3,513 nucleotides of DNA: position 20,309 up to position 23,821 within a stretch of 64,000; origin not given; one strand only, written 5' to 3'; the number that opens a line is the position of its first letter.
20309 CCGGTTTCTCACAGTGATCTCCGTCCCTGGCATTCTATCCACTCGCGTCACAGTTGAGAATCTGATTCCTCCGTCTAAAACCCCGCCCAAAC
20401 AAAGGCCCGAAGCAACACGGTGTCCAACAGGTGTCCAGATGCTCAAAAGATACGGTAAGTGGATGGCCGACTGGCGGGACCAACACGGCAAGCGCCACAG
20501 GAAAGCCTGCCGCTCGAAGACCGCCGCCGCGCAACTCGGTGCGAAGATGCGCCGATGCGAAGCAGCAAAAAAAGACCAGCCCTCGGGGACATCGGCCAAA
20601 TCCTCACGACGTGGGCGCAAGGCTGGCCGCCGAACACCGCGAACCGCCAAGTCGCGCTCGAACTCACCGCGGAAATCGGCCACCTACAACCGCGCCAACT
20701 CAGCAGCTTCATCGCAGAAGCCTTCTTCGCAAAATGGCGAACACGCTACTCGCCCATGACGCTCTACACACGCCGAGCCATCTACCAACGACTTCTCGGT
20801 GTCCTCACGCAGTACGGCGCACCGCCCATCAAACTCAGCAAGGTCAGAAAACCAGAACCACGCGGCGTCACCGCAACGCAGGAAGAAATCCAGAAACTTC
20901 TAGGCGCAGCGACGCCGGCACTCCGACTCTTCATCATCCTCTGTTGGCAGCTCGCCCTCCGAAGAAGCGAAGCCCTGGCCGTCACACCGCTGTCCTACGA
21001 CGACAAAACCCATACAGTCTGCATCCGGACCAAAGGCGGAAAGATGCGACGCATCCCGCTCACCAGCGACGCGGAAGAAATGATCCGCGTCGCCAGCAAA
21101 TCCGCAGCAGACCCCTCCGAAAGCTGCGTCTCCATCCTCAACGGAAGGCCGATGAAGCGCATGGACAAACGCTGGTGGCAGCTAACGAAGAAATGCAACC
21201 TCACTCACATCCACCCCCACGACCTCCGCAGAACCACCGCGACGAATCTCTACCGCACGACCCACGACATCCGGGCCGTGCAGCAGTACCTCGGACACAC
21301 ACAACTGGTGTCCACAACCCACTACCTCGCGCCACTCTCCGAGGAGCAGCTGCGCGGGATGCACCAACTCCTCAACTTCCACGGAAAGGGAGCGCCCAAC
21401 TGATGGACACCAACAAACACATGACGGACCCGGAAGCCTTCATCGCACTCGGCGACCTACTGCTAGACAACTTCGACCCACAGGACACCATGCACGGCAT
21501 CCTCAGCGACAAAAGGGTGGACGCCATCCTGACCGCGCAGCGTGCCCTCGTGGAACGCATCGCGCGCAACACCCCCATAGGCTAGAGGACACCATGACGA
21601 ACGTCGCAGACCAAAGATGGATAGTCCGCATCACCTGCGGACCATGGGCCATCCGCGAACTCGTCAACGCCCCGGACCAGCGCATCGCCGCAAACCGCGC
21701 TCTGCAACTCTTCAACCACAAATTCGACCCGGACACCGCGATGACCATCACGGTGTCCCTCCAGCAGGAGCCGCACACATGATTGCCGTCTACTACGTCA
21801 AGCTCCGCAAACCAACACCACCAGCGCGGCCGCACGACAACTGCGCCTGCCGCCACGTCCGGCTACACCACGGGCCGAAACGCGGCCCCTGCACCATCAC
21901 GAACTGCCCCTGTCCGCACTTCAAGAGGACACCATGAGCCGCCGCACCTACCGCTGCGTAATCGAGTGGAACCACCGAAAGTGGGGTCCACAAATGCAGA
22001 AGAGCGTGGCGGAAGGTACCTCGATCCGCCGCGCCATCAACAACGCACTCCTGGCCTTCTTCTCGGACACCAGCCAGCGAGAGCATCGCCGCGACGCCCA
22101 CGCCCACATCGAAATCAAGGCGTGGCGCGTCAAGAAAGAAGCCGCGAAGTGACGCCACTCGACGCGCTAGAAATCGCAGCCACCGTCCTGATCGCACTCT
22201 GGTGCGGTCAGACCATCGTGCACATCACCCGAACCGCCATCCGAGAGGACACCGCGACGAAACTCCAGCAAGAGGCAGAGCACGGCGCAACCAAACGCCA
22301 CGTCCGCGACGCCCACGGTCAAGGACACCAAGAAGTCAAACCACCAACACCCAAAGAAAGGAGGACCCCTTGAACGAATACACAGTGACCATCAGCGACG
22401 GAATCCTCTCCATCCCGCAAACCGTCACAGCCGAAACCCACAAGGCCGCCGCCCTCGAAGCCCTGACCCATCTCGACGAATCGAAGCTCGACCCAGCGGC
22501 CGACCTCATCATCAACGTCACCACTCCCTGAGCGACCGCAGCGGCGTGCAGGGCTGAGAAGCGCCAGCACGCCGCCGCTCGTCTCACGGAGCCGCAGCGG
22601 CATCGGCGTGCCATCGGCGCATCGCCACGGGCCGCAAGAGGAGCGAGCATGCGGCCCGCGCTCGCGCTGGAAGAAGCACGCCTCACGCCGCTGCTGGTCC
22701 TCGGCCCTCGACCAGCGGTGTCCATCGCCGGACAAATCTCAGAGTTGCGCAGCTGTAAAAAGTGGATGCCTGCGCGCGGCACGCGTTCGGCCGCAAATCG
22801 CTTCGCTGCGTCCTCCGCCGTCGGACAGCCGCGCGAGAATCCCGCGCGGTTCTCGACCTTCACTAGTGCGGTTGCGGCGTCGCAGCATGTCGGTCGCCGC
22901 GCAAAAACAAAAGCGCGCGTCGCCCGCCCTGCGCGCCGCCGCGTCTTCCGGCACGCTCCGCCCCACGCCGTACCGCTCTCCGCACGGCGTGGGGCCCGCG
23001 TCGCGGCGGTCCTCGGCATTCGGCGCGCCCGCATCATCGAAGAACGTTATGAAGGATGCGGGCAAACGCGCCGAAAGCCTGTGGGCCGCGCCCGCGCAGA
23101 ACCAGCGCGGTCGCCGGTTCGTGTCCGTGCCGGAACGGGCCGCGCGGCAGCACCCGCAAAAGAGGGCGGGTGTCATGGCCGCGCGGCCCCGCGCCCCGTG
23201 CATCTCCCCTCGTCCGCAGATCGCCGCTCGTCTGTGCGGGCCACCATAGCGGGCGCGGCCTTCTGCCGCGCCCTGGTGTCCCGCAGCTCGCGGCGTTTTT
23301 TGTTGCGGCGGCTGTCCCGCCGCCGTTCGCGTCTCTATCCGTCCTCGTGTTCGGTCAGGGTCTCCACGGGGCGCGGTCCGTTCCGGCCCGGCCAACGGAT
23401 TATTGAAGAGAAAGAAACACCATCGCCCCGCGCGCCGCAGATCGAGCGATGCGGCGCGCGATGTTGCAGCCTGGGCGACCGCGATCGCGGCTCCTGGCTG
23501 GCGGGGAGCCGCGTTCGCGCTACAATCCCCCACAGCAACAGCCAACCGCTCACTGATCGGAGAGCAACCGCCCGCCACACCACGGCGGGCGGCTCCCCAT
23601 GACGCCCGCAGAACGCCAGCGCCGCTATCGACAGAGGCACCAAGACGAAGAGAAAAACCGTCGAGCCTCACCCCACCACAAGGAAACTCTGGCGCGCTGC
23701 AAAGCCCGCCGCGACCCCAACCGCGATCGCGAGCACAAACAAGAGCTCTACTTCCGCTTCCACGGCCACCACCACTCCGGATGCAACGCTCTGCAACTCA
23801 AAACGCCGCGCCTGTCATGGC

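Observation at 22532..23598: About 1.06 kb block tiled with perfect GC-rich hairpins: large ncRNA or single-stranded-DNA signal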

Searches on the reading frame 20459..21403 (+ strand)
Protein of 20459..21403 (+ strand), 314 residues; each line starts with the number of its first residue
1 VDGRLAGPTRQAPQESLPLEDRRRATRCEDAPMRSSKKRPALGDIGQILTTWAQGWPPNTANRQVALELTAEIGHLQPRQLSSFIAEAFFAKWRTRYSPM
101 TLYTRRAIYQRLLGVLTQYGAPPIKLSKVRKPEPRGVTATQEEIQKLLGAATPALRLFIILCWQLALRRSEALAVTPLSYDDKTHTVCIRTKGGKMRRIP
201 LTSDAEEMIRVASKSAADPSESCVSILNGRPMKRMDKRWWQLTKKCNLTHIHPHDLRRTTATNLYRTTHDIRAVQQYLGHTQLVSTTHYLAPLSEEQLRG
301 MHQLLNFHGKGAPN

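Call 14: search_protein_families(library=pfam, max_evalue=0.1, proteins=[window:20459-21403:+])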
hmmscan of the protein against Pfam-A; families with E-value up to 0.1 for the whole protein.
window:20459-21403:+ (314 aa): 2 families
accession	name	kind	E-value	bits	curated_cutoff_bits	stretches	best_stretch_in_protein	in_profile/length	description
PF00589.27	Phage_integrase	-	9.9e-25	87.7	27.1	1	140-292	4-168/172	Phage integrase family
PF12835.12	Integrase_1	-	0.001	19.4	23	1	156-261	34-147/149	Integrase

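Call 15: search_protein_families(library=phrogs, max_evalue=0.1, proteins=[window:20459-21403:+])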
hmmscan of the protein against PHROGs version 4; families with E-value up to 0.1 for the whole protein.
window:20459-21403:+ (314 aa): 5 families
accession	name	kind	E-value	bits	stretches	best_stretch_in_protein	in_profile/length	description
phrog_1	-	integration and excision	2.4e-30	107.3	1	49-306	174-448/611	integrase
phrog_216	-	integration and excision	3.4e-22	79.9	1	138-299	55-231/301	integrase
phrog_7685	-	integration and excision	0.0012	19.4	1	196-298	128-228/240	integrase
phrog_7269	-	integration and excision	0.0076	17.2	1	252-296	29-72/89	integrase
phrog_17497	-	unknown function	0.086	13.9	0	240-280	47-87/133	-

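Call 16: find_related_loci(query=window:20459-21403:+, collection=genome_contigs, flank=7000)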
Query window:20459-21403:+ (314 aa) in genome_contigs; peptide patterns used: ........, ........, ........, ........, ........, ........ (x = any residue, [..] = any of these).
140 stretches matched a pattern, but none encodes a relative of the query by tblastn (E <= 1e-3).

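Call 17: find_related_loci(query=window:20459-21403:+, collection=viral_contigs, flank=7000)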
Query window:20459-21403:+ (314 aa) in viral_contigs; peptide patterns used: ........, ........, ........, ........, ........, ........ (x = any residue, [..] = any of these).
17 stretches matched a pattern, but none encodes a relative of the query by tblastn (E <= 1e-3).

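Call 19: find_homologous_proteins(query=window:20459-21403:+, max_evalue=1e-10)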
Query window:20459-21403:+ (314 aa): 45 proteins with E <= 1e-10 among 2753 candidates.
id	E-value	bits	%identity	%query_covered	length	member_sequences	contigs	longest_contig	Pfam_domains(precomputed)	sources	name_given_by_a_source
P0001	2.7e-187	640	100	90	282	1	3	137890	PF00589.28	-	-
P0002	4.0e-120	419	70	89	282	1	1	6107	PF00589.28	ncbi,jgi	-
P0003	3.8e-109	383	65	84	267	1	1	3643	PF00589.28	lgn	-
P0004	1.1e-103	365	73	71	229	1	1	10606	PF00589.28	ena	-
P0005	2.7e-82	295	60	72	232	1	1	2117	PF00589.28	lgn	-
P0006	9.4e-81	290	51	93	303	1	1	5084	PF00589.28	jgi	jgi:integrase/recombinase XerC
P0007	6.0e-80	287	55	72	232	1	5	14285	PF00589.28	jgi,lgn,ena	jgi:integrase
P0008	1.2e-79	286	46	94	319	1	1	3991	PF00589.28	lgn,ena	-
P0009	4.3e-79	284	51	89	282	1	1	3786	PF00589.28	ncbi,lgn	-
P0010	7.0e-77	277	50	88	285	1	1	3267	PF00589.28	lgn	-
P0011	4.2e-76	275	65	60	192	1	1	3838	PF00589.28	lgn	-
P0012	6.2e-75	271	50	90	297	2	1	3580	PF00589.28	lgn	-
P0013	3.7e-74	268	49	87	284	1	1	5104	PF00589.28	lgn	-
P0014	2.0e-72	262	44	98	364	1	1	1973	PF00589.28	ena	-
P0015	4.0e-72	262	51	72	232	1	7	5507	PF00589.28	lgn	-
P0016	5.1e-72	261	53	72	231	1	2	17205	PF00589.28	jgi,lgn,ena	-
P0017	7.9e-72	261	49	90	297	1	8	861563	PF00589.28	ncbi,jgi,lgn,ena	-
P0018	2.9e-71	259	45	99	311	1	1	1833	PF00589.28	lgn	-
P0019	3.3e-70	255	47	97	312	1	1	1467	PF00589.28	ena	-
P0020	1.3e-68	250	49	78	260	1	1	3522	PF00589.28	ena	-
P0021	1.3e-66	243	52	71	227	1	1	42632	PF00589.28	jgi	jgi:integrase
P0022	1.4e-65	240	51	75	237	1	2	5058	PF00589.28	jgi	jgi:integrase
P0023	1.8e-65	240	47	82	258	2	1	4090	PF00589.28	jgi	jgi:integrase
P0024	4.3e-65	238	51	71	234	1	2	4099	PF00589.28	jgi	jgi:integrase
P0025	1.1e-64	237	56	65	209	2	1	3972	PF00589.28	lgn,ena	-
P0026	1.6e-64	236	49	75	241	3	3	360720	PF00589.28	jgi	jgi:integrase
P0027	3.4e-63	232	47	87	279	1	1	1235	PF00589.28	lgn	-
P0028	4.2e-63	232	49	73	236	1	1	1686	PF00589.28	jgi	jgi:integrase/recombinase XerC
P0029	1.7e-62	230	49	75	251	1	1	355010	PF00589.28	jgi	jgi:integrase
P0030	3.4e-62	229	50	75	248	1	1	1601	PF00589.28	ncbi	-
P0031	2.0e-61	226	51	70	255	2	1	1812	PF00589.28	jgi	jgi:integrase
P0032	2.5e-60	223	49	74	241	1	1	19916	PF00589.28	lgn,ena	-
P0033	4.3e-57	212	49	71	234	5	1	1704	PF00589.28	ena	-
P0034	4.6e-57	212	48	72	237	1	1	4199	PF00589.28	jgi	jgi:integrase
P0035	7.1e-57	211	46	72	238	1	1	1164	PF00589.28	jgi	-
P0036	4.9e-56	209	45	72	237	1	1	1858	PF00589.28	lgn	-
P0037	5.2e-56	209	53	62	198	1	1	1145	PF00589.28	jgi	-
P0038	2.2e-54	203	51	64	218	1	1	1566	PF00589.28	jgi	-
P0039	4.2e-54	202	43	75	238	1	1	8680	PF00589.28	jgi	jgi:integrase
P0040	7.7e-54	201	50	61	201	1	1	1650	PF00589.28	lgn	-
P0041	9.1e-54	201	41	87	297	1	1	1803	PF00589.28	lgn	-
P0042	7.9e-53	198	45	69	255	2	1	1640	PF00589.28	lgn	-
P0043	4.8e-51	192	49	62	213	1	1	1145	PF00589.28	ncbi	-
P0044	5.8e-41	159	40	71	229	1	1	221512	PF00589.28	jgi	jgi:integrase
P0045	8.1e-24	103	34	68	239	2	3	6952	PF00589.28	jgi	-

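Call 21: find_related_loci(query=A1, collection=metagenome_contigs, flank=6000)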
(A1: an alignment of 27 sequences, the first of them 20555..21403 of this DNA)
Query A1 (282 aa) in metagenome_contigs; peptide patterns used: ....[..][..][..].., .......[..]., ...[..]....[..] (x = any residue, [..] = any of these).
600 stretches matched a pattern (row limit reached: there are more); 349 encode a relative of the query (tblastn E <= 1e-3); the best 80 are kept; 80 distinct loci.
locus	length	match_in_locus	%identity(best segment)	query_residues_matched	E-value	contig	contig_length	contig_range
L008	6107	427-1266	70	1-281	1e-126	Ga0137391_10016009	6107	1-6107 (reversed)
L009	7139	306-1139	53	5-278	5e-97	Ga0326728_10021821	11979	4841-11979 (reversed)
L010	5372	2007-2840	53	5-278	5e-97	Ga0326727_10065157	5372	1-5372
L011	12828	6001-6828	50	5-278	4e-88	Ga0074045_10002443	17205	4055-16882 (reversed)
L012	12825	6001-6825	49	5-276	1e-81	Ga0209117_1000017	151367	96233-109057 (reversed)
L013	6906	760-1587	47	5-278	9e-80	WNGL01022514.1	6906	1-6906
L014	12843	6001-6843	47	3-278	5e-78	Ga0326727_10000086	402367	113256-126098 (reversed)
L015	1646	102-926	49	5-278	6e-76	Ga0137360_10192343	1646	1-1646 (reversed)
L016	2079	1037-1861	48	5-278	1e-72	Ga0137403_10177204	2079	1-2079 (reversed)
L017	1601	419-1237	47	5-278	1e-70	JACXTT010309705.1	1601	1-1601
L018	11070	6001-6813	42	5-273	3e-64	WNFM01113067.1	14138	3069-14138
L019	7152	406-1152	43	30-278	5e-64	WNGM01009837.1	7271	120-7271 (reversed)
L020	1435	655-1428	43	5-260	1e-63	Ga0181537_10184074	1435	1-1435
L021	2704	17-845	51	4-278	9e-59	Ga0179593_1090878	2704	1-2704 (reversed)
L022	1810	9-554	57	100-282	4e-58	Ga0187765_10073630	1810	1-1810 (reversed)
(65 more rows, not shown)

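Call 22: find_related_loci(query=A1, collection=genome_contigs, flank=6000)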
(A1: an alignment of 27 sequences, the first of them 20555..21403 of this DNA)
Query A1 (282 aa) in genome_contigs; peptide patterns used: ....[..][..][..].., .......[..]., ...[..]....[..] (x = any residue, [..] = any of these).
490 stretches matched a pattern; 331 encode a relative of the query (tblastn E <= 1e-3); the best 80 are kept; 80 distinct loci.
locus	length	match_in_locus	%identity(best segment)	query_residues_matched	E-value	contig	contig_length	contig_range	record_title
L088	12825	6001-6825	49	5-276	2e-81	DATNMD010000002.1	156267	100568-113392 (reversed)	MAG TPA_asm: Candidatus Acidoferrum sp. isolate SMAG_U11470 k141_574733, whole genome shotgun sequence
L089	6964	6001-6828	44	5-282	5e-66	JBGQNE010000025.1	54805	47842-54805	MAG: Terriglobia bacterium isolate OBJ2_061818_130_55 k141_1228772_length_54805_cov_12.9755, whole genome shotgun sequen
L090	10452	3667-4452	36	2-260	2e-40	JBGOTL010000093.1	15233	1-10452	MAG: Candidatus Acidiferrum sp. isolate OBJ_0618_7090110_163 k141_2222083_length_15233_cov_24.1118, whole genome shotgun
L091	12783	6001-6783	33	5-267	2e-33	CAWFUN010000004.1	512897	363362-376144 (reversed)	MAG: Terriglobia bacterium isolate MFD05377.bin.2.35 genome assembly, contig: contig_39480, whole genome shotgun sequenc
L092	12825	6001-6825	34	2-269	6e-33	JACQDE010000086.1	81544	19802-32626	MAG: Acidobacteria bacterium isolate NC_groundwater_986_Pr1_S-0.65um_62_29 Montesol18_Sp65_coassembly_scaffold_1811731,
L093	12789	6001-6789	35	13-258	2e-28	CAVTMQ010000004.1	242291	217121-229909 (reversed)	MAG: uncultured Acidobacteriaceae bacterium isolate MFD02248.bin.2.20 genome assembly, contig: contig_23344, whole genom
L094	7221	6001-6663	36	42-258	3e-27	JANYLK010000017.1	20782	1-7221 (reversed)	MAG: Granulicella sp. isolate GL140_6_metabinner_22 GL140_6_k141_194301, whole genome shotgun sequence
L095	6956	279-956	30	44-257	1e-16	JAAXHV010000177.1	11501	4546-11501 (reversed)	MAG: Gammaproteobacteria bacterium isolate Plut_88898 unfiltered_Plut_88898_genomic_contig_970787, whole genome shotgun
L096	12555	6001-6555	30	82-257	5e-14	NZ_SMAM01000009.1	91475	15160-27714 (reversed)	Bibersteinia trehalosi strain DSM 23101 Ga0244685_109, whole genome shotgun sequence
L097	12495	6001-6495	30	93-257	9e-14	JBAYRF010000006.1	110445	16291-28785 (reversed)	MAG: Acidithiobacillus sp. isolate SO_2016_LW2_35 scaffold00190_LW138R_2016, whole genome shotgun sequence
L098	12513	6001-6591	25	70-257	1e-13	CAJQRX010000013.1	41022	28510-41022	MAG: uncultured SUP05 cluster bacterium isolate RIS_SAG_20 genome assembly, contig: c_000000001623, whole genome shotgun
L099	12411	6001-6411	30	125-257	3e-13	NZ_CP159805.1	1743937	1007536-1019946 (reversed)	Candidatus Pseudothioglobus sp. Uisw_041 chromosome, complete genome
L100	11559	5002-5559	30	108-279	2e-13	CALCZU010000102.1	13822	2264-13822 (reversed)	MAG TPA_asm: uncultured Bdellovibrionales bacterium isolate SRR6231156_bin.99_CONCOCT_v1.1_MAG genome assembly, contig:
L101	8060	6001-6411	30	125-257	3e-13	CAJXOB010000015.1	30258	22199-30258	MAG TPA_asm: uncultured Gammaproteobacteria bacterium isolate ERR1855259_bin.3_MetaBAT_v2.12.1_MAG genome assembly, cont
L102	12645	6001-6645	29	44-257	3e-13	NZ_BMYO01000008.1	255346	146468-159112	Jeongeupia chitinilytica strain KCTC 23701 sequence08, whole genome shotgun sequence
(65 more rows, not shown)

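Call 42: find_encoding_contigs(protein=P0004, flank=7000, max_places=3)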
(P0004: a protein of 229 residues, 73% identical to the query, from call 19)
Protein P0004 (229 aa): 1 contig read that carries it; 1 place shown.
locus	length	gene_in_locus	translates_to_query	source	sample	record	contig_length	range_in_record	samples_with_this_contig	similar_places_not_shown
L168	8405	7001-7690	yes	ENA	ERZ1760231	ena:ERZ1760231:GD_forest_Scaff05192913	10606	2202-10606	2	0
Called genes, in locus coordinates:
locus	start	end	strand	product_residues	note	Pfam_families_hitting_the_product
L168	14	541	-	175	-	PF00160:Pro_isomerase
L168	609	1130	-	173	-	PF05163:DinB (faint), PF11716:MDMPI_N, PF12867:DinB_2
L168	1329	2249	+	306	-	PF00890:FAD_binding_2 (weak), PF01134:GIDA (faint), PF01266:DAO (faint), PF03486:HI0933_like (faint), PF07992:Pyr_redox_2, PF13450:NAD_binding_8 (faint), PF13738:Pyr_redox_3, PF00070:Pyr_redox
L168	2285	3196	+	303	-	PF01619:Pro_dh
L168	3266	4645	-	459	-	PF00067:p450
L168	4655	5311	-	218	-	PF01596:Methyltransf_3, PF13578:Methyltransf_24, PF13649:Methyltransf_25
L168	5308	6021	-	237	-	PF13483:Lactamase_B_3, PF00753:Lactamase_B, PF12706:Lactamase_B_2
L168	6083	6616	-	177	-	PF00578:AhpC-TSA, PF00255:GSHPx (weak), PF08534:Redoxin, PF00085:Thioredoxin, PF13905:Thioredoxin_8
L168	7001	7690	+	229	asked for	PF00589:Phage_integrase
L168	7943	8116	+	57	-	-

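Call 43: find_encoding_contigs(protein=P0003, flank=7000, max_places=3)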
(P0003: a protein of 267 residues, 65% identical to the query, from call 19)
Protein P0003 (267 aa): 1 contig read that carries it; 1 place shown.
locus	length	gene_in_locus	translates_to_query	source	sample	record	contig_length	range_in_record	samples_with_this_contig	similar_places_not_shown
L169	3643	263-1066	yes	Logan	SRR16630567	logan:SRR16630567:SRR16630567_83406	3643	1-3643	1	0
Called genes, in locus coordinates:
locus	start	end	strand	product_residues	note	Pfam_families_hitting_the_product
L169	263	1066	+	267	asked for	PF00589:Phage_integrase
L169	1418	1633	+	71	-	-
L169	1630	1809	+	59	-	-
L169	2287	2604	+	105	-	-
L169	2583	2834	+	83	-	-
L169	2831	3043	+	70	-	-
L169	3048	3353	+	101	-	-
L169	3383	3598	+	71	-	-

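Call 44: find_encoding_contigs(protein=P0011, flank=7000, max_places=3)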
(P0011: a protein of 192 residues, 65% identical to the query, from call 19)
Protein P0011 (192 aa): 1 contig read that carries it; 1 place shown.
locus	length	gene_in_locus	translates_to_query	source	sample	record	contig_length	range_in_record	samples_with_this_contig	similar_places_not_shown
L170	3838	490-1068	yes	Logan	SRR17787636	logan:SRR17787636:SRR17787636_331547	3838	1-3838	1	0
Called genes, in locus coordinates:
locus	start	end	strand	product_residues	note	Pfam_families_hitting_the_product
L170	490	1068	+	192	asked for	PF00589:Phage_integrase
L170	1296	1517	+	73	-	-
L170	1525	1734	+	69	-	-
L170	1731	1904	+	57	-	-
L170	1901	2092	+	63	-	-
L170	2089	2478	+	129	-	-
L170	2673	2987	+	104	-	-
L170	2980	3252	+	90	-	-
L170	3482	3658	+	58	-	-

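Call 48: find_related_loci(query=A1, collection=viral_contigs, flank=6000)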
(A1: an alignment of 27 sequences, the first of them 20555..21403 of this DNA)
Query A1 (282 aa) in viral_contigs; peptide patterns used: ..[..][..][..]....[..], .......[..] (x = any residue, [..] = any of these).
60 stretches matched a pattern; 16 encode a relative of the query (tblastn E <= 1e-3); 16 distinct loci.
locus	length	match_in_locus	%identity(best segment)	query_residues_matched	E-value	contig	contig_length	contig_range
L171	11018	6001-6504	31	96-261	5e-12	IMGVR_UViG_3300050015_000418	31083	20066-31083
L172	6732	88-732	28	40-258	5e-12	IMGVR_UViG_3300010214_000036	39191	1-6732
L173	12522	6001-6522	27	92-258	8e-12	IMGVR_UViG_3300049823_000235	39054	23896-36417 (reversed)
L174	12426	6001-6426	29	124-267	2e-11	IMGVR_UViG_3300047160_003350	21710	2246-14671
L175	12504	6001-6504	29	97-265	3e-10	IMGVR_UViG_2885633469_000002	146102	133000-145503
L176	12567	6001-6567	29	97-273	8e-9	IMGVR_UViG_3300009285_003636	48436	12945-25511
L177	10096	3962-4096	52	219-264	1e-7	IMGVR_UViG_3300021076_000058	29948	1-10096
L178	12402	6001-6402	25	136-268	1e-6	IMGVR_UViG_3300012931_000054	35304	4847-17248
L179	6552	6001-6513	27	93-259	2e-6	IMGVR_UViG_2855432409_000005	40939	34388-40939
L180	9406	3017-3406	28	132-267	3e-6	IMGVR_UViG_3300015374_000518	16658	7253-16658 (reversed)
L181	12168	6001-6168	37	217-273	8e-6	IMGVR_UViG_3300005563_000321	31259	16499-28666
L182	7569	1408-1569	38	219-273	2e-5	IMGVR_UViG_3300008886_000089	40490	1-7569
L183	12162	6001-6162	36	219-273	3e-5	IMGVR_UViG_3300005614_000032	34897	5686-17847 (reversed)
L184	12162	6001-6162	36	219-273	7e-5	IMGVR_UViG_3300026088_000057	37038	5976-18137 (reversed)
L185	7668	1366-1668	28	160-258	9e-5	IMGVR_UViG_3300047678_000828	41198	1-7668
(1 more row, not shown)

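Call 49: find_encoding_contigs(protein=P0015, flank=7000, max_places=7)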
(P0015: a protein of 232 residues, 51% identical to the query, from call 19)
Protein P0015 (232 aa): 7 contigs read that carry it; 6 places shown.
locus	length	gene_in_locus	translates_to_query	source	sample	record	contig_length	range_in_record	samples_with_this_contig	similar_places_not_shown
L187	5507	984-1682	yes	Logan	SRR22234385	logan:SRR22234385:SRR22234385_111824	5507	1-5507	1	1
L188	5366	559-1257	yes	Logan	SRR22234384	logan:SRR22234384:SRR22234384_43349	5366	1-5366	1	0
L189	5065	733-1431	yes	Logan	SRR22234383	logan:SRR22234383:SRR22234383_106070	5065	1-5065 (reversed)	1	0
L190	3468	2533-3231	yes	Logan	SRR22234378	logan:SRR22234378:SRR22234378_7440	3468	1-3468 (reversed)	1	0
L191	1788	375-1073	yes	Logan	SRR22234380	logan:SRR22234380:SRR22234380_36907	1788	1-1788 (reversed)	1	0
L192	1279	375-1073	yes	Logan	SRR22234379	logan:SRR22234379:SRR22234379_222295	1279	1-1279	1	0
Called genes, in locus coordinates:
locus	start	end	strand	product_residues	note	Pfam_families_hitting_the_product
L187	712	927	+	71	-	-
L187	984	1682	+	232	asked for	PF00589:Phage_integrase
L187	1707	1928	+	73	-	-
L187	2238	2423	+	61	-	-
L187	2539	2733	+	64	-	-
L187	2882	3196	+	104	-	-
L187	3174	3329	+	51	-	-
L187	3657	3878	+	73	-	-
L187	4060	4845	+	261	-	-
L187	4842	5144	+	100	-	PF14216:DUF4326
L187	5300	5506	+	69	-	?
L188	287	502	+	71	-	-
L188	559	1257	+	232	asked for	PF00589:Phage_integrase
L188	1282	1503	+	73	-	-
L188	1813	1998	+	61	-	-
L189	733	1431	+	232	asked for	PF00589:Phage_integrase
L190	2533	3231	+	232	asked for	PF00589:Phage_integrase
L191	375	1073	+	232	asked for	PF00589:Phage_integrase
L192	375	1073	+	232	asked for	PF00589:Phage_integrase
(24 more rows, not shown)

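Call 50: find_encoding_contigs(protein=P0013, flank=7000, max_places=3)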
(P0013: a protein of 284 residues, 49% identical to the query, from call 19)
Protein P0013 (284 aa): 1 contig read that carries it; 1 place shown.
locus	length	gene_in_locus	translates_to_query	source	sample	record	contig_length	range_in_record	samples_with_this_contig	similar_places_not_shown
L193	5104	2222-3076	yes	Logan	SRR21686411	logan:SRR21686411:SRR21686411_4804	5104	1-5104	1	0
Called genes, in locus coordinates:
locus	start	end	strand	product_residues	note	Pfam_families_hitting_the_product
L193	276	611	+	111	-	-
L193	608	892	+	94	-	-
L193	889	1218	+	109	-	-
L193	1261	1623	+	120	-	-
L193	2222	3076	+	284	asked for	PF00589:Phage_integrase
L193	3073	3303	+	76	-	-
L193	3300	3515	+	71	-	-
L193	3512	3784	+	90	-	-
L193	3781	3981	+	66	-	-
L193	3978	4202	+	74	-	-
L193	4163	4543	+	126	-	-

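Call 51: find_encoding_contigs(protein=P0006, flank=7000, max_places=3)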
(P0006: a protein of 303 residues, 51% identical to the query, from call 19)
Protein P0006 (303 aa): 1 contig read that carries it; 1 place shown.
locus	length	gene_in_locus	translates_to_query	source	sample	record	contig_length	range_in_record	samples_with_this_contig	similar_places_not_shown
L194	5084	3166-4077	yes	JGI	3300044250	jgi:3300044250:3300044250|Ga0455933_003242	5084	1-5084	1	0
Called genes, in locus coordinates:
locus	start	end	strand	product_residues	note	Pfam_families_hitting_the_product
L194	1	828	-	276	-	?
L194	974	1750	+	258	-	-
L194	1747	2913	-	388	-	PF01053:Cys_Met_Meta_PP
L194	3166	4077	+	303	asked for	PF00589:Phage_integrase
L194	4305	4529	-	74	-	-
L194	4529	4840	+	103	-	-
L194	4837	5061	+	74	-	-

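Call 103: search_dna_similar(query=window:20555-21403:+, collection=plasmids, mode=protein, max_evalue=1e-10, max_rows=8)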
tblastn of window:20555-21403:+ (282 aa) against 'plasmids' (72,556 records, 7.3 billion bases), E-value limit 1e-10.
Records with a match: 2; places in all: 2; records where one place covers at least 80% of the query: 0.
Best place of each record, by identity: <60% 2.
By first word of the organism name: Deinococcus 1; Thermofilum 1.
By predicted mobility (MOB-suite, as given by PLSDB): non-mobilizable 2.
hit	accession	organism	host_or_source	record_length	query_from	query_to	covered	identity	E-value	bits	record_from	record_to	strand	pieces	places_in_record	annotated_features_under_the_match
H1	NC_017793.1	Deinococcus gobiensis I-0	-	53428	41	259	78%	28.3%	5e-11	70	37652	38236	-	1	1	tyrosine-type recombinase/integrase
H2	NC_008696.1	Thermofilum pendens Hrk 5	-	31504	50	257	74%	29.7%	5e-14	79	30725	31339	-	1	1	tyrosine-type recombinase/integrase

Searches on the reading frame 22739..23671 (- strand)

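Call 14: search_protein_families(library=pfam, max_evalue=0.1, proteins=[window:22739-23671:-])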
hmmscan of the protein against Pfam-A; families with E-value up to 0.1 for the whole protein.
window:22739-23671:- (310 aa): 1 family
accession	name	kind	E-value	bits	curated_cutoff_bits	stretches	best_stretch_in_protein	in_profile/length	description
PF13408.12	Zn_ribbon_recom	-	0.053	14.3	25.3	0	170-197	6-34/58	Recombinase zinc beta ribbon domain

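Call 15: search_protein_families(library=phrogs, max_evalue=0.1, proteins=[window:22739-23671:-])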
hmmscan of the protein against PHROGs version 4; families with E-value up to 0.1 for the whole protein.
window:22739-23671:- (310 aa): 0 families
